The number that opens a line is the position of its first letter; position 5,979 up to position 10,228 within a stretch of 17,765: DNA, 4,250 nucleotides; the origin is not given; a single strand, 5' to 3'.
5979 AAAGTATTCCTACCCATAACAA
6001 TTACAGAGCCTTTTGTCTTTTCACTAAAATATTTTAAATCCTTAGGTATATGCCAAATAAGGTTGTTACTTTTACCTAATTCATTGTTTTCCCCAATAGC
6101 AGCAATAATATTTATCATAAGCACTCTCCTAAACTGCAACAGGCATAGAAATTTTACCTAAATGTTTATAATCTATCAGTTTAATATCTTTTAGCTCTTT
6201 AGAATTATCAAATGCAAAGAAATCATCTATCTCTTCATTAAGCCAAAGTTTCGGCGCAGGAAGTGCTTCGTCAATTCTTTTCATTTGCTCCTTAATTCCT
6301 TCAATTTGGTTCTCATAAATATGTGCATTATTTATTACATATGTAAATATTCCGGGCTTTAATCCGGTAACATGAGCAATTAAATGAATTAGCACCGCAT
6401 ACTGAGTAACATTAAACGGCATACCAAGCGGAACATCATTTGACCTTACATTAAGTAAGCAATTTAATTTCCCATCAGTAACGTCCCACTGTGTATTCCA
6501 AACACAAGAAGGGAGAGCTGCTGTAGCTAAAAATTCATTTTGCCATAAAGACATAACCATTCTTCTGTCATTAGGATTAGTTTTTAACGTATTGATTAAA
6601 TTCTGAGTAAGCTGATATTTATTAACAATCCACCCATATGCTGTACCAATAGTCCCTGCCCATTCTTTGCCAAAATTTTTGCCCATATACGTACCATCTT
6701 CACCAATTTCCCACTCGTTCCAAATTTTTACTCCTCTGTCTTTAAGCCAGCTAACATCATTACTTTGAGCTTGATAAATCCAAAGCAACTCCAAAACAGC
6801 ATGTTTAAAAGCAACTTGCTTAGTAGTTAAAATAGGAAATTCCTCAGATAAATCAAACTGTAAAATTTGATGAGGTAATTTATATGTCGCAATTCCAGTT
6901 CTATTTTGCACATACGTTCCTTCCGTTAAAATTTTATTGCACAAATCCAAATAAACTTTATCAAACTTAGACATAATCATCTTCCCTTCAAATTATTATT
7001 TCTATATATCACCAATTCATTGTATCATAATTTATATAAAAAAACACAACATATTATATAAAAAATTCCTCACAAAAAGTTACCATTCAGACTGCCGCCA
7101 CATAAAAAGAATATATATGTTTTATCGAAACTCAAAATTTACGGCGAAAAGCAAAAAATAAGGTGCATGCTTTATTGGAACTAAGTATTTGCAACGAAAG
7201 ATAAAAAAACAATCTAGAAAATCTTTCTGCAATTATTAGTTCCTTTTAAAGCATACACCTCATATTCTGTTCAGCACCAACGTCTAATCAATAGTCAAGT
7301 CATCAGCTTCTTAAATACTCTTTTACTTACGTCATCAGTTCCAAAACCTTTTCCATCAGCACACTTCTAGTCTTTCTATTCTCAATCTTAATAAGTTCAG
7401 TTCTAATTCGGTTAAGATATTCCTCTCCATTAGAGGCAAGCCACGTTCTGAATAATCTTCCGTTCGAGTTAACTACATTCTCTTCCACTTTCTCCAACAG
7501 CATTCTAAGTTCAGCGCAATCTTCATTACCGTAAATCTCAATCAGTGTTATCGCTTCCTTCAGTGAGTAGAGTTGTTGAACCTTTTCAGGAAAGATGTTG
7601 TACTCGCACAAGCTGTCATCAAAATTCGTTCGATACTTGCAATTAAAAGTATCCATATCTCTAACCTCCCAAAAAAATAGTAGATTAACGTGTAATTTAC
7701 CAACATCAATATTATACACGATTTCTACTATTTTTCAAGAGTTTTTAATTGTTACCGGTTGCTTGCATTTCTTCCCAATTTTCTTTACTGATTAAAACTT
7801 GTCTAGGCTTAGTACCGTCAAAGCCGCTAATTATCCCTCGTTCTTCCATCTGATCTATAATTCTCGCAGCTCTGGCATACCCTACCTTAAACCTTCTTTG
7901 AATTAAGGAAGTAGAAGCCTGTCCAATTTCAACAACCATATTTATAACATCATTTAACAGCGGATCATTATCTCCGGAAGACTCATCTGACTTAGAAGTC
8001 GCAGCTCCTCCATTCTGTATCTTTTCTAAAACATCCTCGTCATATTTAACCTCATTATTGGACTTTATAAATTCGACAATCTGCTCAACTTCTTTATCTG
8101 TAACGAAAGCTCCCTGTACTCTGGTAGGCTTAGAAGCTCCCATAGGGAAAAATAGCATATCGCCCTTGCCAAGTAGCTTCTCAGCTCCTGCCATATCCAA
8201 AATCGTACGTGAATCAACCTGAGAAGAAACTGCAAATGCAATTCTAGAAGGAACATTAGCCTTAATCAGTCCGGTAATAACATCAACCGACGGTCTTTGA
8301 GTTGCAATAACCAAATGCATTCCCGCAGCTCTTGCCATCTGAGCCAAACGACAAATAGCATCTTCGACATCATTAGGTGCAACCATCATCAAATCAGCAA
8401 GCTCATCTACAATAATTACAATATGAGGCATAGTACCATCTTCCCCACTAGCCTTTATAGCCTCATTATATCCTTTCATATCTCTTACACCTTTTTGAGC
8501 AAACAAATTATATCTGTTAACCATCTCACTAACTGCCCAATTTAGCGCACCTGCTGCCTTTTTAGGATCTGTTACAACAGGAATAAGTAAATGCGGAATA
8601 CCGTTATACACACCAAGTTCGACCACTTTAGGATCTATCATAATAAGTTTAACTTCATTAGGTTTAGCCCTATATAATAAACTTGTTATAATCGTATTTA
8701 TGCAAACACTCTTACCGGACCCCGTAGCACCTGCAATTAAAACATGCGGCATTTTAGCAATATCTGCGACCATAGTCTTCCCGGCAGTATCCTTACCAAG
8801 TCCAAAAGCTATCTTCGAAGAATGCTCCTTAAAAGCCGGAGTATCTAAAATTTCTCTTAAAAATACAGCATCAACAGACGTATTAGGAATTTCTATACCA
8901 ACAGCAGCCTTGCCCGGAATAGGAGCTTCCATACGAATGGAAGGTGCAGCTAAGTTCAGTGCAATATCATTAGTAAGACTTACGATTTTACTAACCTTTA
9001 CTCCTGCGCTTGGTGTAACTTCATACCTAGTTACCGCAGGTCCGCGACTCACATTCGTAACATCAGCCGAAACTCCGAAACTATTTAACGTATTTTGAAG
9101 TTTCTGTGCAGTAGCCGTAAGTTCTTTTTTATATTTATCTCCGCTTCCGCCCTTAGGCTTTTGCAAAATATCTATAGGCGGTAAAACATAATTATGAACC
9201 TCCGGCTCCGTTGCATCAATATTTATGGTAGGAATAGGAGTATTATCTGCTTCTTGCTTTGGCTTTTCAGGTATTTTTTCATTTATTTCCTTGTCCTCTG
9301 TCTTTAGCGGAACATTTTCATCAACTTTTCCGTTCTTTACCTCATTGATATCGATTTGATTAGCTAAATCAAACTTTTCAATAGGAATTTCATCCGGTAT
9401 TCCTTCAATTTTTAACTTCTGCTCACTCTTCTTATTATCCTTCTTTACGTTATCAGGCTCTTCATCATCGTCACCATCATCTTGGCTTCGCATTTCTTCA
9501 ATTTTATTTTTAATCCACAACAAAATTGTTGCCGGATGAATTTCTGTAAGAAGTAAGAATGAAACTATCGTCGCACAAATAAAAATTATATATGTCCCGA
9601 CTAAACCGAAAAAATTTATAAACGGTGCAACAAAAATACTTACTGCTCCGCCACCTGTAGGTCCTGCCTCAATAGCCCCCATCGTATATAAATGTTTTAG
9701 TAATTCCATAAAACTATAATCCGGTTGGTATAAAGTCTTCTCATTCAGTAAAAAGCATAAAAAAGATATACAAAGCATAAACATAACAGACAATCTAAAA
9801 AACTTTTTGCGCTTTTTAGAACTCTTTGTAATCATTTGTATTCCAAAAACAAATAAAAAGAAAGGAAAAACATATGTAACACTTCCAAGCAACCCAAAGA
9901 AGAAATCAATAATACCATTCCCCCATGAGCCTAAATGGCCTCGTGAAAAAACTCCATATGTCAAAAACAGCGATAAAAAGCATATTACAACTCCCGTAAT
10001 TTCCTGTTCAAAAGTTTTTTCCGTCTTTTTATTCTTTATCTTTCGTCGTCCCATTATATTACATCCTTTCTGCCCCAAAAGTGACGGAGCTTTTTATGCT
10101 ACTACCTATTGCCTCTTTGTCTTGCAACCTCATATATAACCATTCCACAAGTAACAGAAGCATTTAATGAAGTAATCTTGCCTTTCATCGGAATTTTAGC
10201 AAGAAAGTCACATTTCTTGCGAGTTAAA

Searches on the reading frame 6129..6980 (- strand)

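Call 9: search_protein_families(library=pfam, proteins=[window:6129-6980:-])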
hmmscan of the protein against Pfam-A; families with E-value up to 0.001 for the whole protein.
window:6129-6980:- (283 aa): 1 family
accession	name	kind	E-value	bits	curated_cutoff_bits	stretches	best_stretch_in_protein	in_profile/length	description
PF00303.24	Thymidylat_synt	-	2.2e-84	283.2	24.3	1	9-283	2-266/266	Thymidylate synthase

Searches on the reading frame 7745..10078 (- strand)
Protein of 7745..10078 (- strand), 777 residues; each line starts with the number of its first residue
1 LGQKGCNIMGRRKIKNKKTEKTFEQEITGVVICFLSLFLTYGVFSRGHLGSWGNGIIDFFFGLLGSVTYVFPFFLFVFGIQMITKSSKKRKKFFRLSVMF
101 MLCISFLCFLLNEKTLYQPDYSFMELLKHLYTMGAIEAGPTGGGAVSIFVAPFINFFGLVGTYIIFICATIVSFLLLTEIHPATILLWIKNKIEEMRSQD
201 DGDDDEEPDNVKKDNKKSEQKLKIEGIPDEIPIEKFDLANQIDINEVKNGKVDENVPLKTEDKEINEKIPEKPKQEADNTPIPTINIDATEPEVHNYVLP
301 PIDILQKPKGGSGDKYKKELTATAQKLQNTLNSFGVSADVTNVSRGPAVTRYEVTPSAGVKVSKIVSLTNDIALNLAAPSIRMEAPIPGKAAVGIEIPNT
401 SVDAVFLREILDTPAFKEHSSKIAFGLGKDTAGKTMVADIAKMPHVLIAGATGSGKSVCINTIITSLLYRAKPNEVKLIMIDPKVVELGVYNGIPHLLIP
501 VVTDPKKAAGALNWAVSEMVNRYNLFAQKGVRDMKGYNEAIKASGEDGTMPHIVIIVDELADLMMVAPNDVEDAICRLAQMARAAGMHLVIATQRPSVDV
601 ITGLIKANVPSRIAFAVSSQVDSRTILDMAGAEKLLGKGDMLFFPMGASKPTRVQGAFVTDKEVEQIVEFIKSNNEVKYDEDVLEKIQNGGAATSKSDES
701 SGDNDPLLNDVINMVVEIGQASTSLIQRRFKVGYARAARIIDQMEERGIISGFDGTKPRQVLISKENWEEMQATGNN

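Call 9: search_protein_families(library=pfam, proteins=[window:7745-10078:-])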
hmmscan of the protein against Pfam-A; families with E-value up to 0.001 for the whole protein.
window:7745-10078:- (777 aa): 6 families
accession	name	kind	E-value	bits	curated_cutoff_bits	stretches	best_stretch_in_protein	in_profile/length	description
PF01580.24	FtsK_SpoIIIE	-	7.3e-71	238.6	24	1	407-598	2-221/221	FtsK/SpoIIIE family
PF17854.6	FtsK_alpha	-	1.1e-33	115.8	22.9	1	299-399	1-101/101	FtsK alpha domain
PF09397.16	FtsK_gamma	-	5.4e-28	96.9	30.6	1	703-763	2-62/63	Ftsk gamma domain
PF01935.23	DUF87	-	4.6e-05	24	23.2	1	439-483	17-60/220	Helicase HerA, central domain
PF13491.11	FtsK_4TM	-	5.8e-05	23.3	23.1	1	49-189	47-170/171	4TM region of DNA translocase FtsK/SpoIIIE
PF12846.13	AAA_10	-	0.00067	19.2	27.5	0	442-484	20-58/362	AAA-like domain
